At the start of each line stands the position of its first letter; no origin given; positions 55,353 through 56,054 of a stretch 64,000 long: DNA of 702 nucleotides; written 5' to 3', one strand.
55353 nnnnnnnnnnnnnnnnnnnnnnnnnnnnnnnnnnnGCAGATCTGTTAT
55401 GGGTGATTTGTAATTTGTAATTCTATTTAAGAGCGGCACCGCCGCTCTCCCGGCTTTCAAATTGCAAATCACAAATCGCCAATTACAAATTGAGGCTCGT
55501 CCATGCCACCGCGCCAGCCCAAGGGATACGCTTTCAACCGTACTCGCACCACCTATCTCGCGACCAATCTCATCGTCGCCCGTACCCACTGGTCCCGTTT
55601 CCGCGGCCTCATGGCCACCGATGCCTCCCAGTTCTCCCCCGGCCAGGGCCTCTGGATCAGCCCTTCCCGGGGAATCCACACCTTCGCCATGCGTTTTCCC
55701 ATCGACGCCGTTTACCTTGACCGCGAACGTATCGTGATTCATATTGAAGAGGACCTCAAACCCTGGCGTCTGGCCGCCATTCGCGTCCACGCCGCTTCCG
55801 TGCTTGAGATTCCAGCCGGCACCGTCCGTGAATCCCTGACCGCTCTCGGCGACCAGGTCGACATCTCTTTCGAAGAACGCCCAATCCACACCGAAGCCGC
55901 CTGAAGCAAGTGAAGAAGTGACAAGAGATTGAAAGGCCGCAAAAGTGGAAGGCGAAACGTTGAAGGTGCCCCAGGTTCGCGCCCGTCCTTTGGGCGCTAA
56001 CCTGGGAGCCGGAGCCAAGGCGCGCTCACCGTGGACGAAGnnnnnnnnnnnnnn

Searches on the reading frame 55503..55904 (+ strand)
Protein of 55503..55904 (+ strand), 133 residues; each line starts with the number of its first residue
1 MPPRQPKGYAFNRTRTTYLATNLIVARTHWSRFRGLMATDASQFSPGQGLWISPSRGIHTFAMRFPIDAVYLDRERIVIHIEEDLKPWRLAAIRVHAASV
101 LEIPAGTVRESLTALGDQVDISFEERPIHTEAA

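Call 6: search_protein_families(library=pfam, proteins=[window:55503-55904:+], max_evalue=0.01)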
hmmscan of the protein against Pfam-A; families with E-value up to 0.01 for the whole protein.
window:55503-55904:+ (133 aa): 1 family
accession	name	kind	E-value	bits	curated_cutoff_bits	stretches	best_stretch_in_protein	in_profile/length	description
PF02643.20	DUF192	-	4.4e-17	62.5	27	1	23-121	3-96/96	Uncharacterized ACR, COG1430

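Call 65: find_encoding_contigs(protein=window:55503-55904:+, flank=9000, max_places=10)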
Protein window:55503-55904:+ (133 aa): 21 contigs read that carry it; 10 places shown.
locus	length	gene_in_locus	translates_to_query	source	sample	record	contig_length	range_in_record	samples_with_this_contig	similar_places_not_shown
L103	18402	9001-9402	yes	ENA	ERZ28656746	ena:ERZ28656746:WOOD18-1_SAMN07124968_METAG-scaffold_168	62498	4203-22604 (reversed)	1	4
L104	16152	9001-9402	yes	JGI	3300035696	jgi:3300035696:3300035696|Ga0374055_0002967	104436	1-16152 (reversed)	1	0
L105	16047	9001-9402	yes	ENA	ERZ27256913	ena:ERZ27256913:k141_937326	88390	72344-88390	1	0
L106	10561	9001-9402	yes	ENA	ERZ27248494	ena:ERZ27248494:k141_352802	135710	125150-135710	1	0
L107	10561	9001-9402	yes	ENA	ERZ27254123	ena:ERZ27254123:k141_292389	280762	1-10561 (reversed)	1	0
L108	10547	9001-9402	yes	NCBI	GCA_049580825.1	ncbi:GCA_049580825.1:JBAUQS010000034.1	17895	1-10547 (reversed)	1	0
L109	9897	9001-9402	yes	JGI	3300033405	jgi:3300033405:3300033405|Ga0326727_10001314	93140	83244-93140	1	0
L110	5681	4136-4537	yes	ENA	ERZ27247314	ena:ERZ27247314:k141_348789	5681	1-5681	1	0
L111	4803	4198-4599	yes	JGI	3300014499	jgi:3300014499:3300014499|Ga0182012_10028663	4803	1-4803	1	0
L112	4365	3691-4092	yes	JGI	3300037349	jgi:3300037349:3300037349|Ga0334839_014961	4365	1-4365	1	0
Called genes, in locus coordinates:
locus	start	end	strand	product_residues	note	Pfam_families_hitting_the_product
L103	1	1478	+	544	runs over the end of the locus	-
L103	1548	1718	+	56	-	-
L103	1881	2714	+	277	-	PF08666:SAF, PF13144:ChapFlgA (faint), PF16976:RcpC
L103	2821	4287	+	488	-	PF13629:T2SS-T3SS_pil_N, PF00263:Secretin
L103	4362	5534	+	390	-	PF01656:CbiA (weak), PF06564:CBP_BcsQ (faint), PF13614:AAA_31 (faint)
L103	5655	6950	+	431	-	PF00437:T2SSE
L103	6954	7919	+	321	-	PF00482:T2SSF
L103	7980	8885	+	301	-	PF00482:T2SSF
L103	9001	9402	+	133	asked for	PF02643:DUF192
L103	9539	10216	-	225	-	PF01797:Y1_Tnp (faint)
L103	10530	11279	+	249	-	-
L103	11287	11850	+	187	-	-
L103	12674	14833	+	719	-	-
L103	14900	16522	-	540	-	PF01676:Metalloenzyme, PF06415:iPGM_N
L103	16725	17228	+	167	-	PF05163:DinB (weak), PF12867:DinB_2 (weak)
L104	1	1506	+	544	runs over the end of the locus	-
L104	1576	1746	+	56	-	-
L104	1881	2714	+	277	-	PF08666:SAF, PF13144:ChapFlgA (faint), PF16976:RcpC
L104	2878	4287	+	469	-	PF13629:T2SS-T3SS_pil_N, PF00263:Secretin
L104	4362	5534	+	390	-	PF01656:CbiA (weak), PF06564:CBP_BcsQ (faint), PF13614:AAA_31 (faint)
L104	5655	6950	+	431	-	PF00437:T2SSE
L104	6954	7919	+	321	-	PF00482:T2SSF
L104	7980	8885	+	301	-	PF00482:T2SSF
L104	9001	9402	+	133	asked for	PF02643:DUF192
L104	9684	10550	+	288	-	-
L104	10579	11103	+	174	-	-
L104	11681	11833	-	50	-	-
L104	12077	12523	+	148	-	-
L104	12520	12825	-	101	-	-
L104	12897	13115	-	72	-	-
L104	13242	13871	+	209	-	-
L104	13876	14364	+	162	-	-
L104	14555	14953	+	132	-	PF24738:DUF7689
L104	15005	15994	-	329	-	PF12760:Zn_ribbon_IS1595, PF12762:DDE_Tnp_IS1595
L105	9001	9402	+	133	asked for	PF02643:DUF192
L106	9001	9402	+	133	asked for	PF02643:DUF192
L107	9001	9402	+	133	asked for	PF02643:DUF192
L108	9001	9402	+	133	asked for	PF02643:DUF192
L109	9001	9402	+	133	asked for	PF02643:DUF192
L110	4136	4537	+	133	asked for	PF02643:DUF192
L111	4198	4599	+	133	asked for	PF02643:DUF192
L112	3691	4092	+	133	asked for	PF02643:DUF192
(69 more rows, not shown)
